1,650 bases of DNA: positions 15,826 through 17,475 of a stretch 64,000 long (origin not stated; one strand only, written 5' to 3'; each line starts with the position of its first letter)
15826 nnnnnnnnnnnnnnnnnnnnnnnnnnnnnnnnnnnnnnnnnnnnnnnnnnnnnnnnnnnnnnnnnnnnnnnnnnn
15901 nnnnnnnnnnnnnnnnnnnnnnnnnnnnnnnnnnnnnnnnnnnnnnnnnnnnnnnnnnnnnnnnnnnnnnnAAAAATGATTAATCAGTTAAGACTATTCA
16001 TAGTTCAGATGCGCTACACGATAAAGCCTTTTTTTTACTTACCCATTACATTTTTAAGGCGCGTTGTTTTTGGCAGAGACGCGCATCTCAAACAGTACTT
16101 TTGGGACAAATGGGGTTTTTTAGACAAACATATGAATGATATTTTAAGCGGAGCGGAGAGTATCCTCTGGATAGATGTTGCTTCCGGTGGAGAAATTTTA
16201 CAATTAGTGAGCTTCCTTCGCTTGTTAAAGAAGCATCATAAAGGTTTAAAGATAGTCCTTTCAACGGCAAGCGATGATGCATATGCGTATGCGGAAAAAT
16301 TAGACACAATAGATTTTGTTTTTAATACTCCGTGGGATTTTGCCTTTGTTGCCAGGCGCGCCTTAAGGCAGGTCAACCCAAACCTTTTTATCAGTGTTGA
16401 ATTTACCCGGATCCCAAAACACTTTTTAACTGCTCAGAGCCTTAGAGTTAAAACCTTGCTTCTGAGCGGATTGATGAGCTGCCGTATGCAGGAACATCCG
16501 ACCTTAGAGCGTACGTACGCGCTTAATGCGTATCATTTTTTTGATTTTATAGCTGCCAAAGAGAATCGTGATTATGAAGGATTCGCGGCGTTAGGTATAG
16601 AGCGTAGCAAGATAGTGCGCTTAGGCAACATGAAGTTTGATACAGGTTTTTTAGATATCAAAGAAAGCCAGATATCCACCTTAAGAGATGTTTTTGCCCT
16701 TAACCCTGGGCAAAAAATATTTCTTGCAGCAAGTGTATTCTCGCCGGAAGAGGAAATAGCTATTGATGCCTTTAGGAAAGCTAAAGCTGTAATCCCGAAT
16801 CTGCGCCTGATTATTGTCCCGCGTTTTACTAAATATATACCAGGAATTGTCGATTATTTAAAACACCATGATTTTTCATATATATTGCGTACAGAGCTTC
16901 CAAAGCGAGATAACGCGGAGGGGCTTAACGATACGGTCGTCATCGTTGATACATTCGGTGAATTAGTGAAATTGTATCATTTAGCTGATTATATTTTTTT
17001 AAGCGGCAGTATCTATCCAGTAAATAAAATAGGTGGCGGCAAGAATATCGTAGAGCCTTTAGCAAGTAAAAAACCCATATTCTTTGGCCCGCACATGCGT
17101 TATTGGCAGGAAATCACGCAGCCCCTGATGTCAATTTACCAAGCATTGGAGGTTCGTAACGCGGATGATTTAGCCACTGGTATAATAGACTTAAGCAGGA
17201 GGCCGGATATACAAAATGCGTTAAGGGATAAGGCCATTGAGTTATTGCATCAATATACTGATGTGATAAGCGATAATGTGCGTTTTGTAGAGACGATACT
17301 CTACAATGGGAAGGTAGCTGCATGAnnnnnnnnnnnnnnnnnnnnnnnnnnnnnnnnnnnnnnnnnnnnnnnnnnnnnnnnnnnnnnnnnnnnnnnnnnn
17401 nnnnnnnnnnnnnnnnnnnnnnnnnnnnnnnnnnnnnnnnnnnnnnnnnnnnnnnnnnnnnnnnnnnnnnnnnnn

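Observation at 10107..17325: Nonulosonic-acid module (NeuA/NeuB/NeuC-like) flanked by an AsnB-like amidotransferase, a Gfo/Idh/MocA oxidoreductase and a GT30 (Kdo-transferase-like) enzyme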

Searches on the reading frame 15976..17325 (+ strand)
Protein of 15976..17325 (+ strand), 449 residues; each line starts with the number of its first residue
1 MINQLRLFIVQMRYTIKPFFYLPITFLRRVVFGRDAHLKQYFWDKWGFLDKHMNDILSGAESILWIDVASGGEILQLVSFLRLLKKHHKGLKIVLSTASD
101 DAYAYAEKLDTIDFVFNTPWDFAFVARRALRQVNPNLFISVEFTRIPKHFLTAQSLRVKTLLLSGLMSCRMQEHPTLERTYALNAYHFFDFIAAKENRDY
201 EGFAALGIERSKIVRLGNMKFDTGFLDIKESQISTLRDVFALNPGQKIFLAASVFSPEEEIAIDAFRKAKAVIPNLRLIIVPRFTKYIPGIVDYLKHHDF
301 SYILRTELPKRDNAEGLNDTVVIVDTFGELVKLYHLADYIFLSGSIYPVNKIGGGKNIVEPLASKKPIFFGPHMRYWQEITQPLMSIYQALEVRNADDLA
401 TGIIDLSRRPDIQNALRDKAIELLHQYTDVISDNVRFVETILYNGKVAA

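Call 3: search_protein_families(library=pfam, proteins=[window:15976-17325:+])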
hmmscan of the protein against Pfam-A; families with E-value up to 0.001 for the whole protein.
window:15976-17325:+ (449 aa): 1 family
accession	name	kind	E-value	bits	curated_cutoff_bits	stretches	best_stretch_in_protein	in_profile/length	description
PF04413.22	Glycos_transf_N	-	2.9e-25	89.3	23.9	1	58-222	13-178/179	3-Deoxy-D-manno-octulosonic-acid transferase (kdotransferase)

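Call 5: search_protein_families(library=ncbifam, proteins=[window:15976-17325:+], max_evalue=0.00001)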
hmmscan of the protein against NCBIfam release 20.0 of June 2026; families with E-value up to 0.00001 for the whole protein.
window:15976-17325:+ (449 aa): 5 families
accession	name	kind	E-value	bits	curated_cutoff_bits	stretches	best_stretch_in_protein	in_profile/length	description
NF004388.0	PRK05749.1-4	equivalog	6.1e-50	170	438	1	12-439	5-418/425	lipid IV(A) 3-deoxy-D-manno-octulosonic acid transferase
NF004385.0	PRK05749.1-1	equivalog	1.6e-39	135.7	590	1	12-439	4-417/425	lipid IV(A) 3-deoxy-D-manno-octulosonic acid transferase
NF004389.0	PRK05749.1-5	equivalog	1.8e-37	129.2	363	1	61-410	48-379/402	lipid IV(A) 3-deoxy-D-manno-octulosonic acid transferase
NF004387.0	PRK05749.1-3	equivalog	3.1e-30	105.3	617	1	61-439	56-420/440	lipid IV(A) 3-deoxy-D-manno-octulosonic acid transferase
NF004386.0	PRK05749.1-2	equivalog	1.4e-28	99.8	524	1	39-426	32-411/433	lipid IV(A) 3-deoxy-D-manno-octulosonic acid transferase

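Call 14: search_solved_structures(query=window:15976-17325:+, max_evalue=0.01, show_alignments=1)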
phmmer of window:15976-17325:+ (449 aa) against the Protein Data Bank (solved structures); distinct sequences matched with E-value up to 0.01: 2.
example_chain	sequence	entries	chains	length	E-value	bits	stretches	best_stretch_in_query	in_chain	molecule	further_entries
2xci_A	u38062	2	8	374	4.1e-16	62.2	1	56-413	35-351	3-DEOXY-D-MANNO-2-OCTULOSONIC ACID TRANSFERASE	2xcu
4bfc_A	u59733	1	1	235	8.2e-07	31.6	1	242-398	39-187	3-DEOXY-D-MANNO-OCTULOSONIC-ACID TRANSFERASE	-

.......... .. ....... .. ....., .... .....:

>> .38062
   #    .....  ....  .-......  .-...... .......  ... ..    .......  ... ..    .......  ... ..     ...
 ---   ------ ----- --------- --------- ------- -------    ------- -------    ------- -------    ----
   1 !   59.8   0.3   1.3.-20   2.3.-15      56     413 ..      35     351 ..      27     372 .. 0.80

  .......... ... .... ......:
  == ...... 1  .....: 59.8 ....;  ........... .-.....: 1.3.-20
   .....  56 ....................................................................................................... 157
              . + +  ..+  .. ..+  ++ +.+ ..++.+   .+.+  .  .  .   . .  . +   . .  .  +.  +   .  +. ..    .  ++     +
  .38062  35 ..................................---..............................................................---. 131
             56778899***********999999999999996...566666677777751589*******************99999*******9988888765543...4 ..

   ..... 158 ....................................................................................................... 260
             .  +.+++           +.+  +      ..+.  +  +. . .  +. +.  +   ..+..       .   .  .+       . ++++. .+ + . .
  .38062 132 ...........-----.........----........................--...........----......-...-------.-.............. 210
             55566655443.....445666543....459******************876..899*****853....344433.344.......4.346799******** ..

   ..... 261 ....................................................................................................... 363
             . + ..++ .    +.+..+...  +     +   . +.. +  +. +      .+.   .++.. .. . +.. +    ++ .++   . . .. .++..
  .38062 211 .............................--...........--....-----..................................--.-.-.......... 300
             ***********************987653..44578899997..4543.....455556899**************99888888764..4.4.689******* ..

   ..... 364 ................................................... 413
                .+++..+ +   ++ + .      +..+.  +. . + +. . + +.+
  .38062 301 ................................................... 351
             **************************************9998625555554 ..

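Call 15: find_homologous_proteins(query=window:15976-17325:+, max_evalue=0.00001)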
Query window:15976-17325:+ (449 aa): 58 proteins with E <= 0.00001 among 8000 candidates.
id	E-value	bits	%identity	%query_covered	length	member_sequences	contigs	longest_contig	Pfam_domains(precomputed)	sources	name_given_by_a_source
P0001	3.2e-293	990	100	98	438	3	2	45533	PF04413.23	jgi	-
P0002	3.0e-212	723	71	100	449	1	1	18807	PF04413.23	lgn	-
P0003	6.5e-168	577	58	99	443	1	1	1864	PF04413.23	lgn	-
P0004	4.5e-167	575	59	98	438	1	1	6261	PF04413.23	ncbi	ncbi:MAG: glycosyltransferase N-terminal domain-containing protein [Candidatus Omnitrophota bacteriu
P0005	2.5e-160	552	58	98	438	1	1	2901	PF04413.23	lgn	-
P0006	8.3e-155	534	56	96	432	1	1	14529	PF04413.23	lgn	-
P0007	1.3e-129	451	46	98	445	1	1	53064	PF04413.23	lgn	-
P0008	3.7e-100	354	42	94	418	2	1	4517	PF04413.23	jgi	jgi:3-deoxy-D-manno-octulosonic-acid transferase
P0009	2.1e-96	342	37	99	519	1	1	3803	PF04413.23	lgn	-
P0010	2.2e-94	335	39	97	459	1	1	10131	PF04413.23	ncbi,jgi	jgi:3-deoxy-D-manno-octulosonic-acid transferase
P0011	2.3e-91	325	37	98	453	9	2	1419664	PF04413.23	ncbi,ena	-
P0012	1.3e-86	309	38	96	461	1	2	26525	PF04413.23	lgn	-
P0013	1.1e-85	306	37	96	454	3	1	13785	PF04413.23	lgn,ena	-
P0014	5.2e-85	304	36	98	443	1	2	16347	PF04413.23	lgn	-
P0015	2.1e-84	302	37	96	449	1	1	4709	PF04413.23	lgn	-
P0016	1.2e-83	300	35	98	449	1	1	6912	PF04413.23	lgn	-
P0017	6.0e-82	294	35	97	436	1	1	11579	PF04413.23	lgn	-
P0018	1.5e-80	290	37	96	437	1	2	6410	PF04413.23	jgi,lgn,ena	-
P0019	1.3e-79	286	34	98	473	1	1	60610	PF04413.23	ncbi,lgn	-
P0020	4.1e-79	285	37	91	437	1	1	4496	PF04413.23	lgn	-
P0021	4.6e-79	285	36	97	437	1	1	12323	PF04413.23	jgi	-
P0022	2.7e-74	269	33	95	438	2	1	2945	PF04413.23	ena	-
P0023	1.6e-73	266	35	97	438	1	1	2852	PF04413.23,PF00534.27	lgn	-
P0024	2.0e-58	217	29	96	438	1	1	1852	PF04413.23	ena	-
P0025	1.7e-54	204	32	87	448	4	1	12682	PF04413.23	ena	-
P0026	2.1e-34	137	28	73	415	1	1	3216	PF04413.23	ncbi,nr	ncbi:MAG: 3-deoxy-D-manno-octulosonic acid transferase, partial [Planctomycetaceae bacterium]|nr:3-d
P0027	6.9e-30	123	28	67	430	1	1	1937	PF04413.23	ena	-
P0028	9.4e-30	122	25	91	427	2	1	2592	PF04413.23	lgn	-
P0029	4.2e-29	120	29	67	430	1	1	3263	PF04413.23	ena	-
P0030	9.0e-29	119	26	86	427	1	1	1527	PF04413.23,PF00534.27,PF13692.13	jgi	-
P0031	1.3e-28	118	27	67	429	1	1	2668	PF04413.23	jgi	-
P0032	1.4e-28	118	26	85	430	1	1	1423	PF04413.23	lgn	-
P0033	1.7e-28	118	27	67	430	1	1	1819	PF04413.23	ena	-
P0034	3.3e-28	117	27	67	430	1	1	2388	PF04413.23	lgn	-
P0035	4.7e-28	117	25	84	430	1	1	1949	PF04413.23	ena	-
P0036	5.9e-28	116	28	67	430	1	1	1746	PF04413.23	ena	-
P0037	6.0e-28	116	27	81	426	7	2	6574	PF04413.23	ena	-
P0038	6.0e-28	116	27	67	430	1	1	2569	PF04413.23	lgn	-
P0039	7.3e-28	116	26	86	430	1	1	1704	PF04413.23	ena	-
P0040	1.0e-27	115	25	86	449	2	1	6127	PF04413.23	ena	-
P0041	1.3e-27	115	26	85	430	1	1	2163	PF04413.23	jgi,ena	-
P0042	2.7e-27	114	27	67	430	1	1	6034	PF04413.23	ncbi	-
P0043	2.9e-27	114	29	85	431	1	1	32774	PF04413.23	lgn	-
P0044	3.4e-27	114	28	81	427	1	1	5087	PF04413.23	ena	-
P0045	1.3e-26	112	28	81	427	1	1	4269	PF04413.23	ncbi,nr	ncbi:MAG TPA: 3-deoxy-D-manno-octulosonic acid transferase [Pyrinomonadaceae bacterium]|nr:3-deoxy-D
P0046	2.4e-26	111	26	81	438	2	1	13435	PF04413.23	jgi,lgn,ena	-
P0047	6.6e-26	109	29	72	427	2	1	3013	PF04413.23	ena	-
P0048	7.0e-26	109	23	97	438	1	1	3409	PF04413.23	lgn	-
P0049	9.2e-26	109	27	72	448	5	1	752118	PF04413.23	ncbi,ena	-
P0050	1.9e-25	108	26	84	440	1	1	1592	PF04413.23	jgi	jgi:3-deoxy-D-manno-octulosonic-acid transferase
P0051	2.2e-25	108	27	76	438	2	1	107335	PF04413.23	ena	-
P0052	5.8e-25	106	23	86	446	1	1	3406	PF04413.23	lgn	-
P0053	7.4e-25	106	26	71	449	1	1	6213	PF04413.23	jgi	jgi:3-deoxy-D-manno-octulosonic-acid transferase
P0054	1.0e-23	102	29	88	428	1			PF04413.23,PF00534.27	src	-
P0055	1.1e-23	102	27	74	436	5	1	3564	PF04413.23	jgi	-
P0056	9.8e-13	66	24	80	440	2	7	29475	PF04413.23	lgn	-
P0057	1.7e-11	62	22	95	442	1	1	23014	PF04413.23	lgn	-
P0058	1.5e-9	56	28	50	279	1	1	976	PF04413.23,PF02350.26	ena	-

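Call 16: find_encoding_contigs(protein=P0011, flank=10000, max_places=2)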
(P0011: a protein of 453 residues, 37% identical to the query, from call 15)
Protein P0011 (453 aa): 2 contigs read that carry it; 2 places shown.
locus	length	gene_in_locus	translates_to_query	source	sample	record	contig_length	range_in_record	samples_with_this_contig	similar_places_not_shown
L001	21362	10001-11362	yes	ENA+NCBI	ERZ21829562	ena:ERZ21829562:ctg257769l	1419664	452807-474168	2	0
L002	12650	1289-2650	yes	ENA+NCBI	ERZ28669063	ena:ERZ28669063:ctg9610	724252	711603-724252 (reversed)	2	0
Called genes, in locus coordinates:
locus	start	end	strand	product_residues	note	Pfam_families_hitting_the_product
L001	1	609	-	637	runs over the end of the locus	PF00012:HSP70, PF14450:FtsA (faint), PF06723:MreB_Mbl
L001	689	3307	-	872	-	PF02861:Clp_N, PF23569:NBD_SMAX1, PF00004:AAA, PF17871:AAA_lid_9, PF07724:AAA_2, PF00004:AAA, PF07728:AAA_5, PF10431:ClpB_D2-small, +7 more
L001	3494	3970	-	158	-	PF13527:Acetyltransf_9 (faint), PF13673:Acetyltransf_10, PF00583:Acetyltransf_1, PF13508:Acetyltransf_7, PF08445:FR47 (weak)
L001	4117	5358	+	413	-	PF07690:MFS_1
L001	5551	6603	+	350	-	PF04055:Radical_SAM, PF13186:SPASM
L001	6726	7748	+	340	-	PF03102:NeuB, PF08666:SAF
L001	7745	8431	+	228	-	PF00535:Glycos_transf_2, PF10111:Glyco_tranf_2_2 (weak), PF13641:Glyco_tranf_2_3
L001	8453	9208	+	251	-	PF02348:CTP_transf_3, PF12804:NTP_transf_3 (faint)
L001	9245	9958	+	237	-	PF02348:CTP_transf_3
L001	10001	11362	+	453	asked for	PF04413:Glycos_transf_N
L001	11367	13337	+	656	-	PF13522:GATase_6, PF13537:GATase_7, PF00733:Asn_synthase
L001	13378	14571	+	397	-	PF13439:Glyco_transf_4, PF13579:Glyco_trans_4_4, PF20706:GT4-conflict (weak), PF00534:Glycos_transf_1, PF13692:Glyco_trans_1_4, PF13524:Glyco_trans_1_2 (weak)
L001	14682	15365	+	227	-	PF00535:Glycos_transf_2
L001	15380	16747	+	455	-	PF02366:PMT (weak), PF13231:PMT_2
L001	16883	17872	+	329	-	PF01073:3Beta_HSD, PF01370:Epimerase, PF02719:Polysacc_synt_2, PF04321:RmlD_sub_bind, PF05368:NmrA (weak), PF07993:NAD_binding_4, PF16363:GDP_Man_Dehyd, PF13460:NAD_binding_10, +1 more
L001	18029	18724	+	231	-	PF00483:NTP_transferase, PF12804:NTP_transf_3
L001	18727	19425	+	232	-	PF13641:Glyco_tranf_2_3, PF00535:Glycos_transf_2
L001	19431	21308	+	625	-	PF13231:PMT_2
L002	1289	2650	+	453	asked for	PF04413:Glycos_transf_N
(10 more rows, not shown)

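Call 17: find_encoding_contigs(protein=P0007, flank=10000, max_places=2)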
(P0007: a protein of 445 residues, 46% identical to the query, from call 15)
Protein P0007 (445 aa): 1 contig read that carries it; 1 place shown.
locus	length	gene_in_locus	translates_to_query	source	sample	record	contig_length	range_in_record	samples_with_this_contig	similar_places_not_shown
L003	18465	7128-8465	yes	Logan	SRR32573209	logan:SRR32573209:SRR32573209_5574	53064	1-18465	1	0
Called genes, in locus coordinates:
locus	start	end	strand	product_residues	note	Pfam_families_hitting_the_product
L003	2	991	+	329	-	?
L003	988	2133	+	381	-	PF02350:Epimerase_2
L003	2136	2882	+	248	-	PF00551:Formyl_trans_N, PF02911:Formyl_trans_C (faint)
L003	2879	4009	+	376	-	PF00155:Aminotran_1_2 (weak), PF01041:DegT_DnrJ_EryC1, PF01053:Cys_Met_Meta_PP (weak)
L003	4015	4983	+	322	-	PF01073:3Beta_HSD, PF01370:Epimerase, PF02719:Polysacc_synt_2, PF04321:RmlD_sub_bind, PF05368:NmrA, PF13460:NAD_binding_10, PF16363:GDP_Man_Dehyd, PF07993:NAD_binding_4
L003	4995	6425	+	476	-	PF02310:B12-binding, PF04055:Radical_SAM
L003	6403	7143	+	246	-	PF02348:CTP_transf_3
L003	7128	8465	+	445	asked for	PF04413:Glycos_transf_N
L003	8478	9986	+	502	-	PF01943:Polysacc_synt, PF13440:Polysacc_synt_3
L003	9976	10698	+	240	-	PF13489:Methyltransf_23, PF02353:CMAS (weak), PF07021:MetW, PF13847:Methyltransf_31, PF08241:Methyltransf_11, PF08242:Methyltransf_12, PF13649:Methyltransf_25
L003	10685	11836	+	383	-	PF13439:Glyco_transf_4, PF13477:Glyco_trans_4_2, PF13579:Glyco_trans_4_4, PF20706:GT4-conflict, PF00534:Glycos_transf_1, PF13692:Glyco_trans_1_4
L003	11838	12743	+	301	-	PF13489:Methyltransf_23, PF08241:Methyltransf_11, PF08242:Methyltransf_12, PF13649:Methyltransf_25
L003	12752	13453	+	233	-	PF00535:Glycos_transf_2, PF10111:Glyco_tranf_2_2 (weak), PF13641:Glyco_tranf_2_3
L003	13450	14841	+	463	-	PF02310:B12-binding, PF04055:Radical_SAM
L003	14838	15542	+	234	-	PF01209:Ubie_methyltran (weak), PF13489:Methyltransf_23, PF13847:Methyltransf_31, PF08241:Methyltransf_11, PF08242:Methyltransf_12, PF13649:Methyltransf_25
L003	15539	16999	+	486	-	PF02310:B12-binding, PF04055:Radical_SAM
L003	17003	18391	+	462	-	PF02310:B12-binding, PF04055:Radical_SAM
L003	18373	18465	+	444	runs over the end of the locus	PF02366:PMT, PF13231:PMT_2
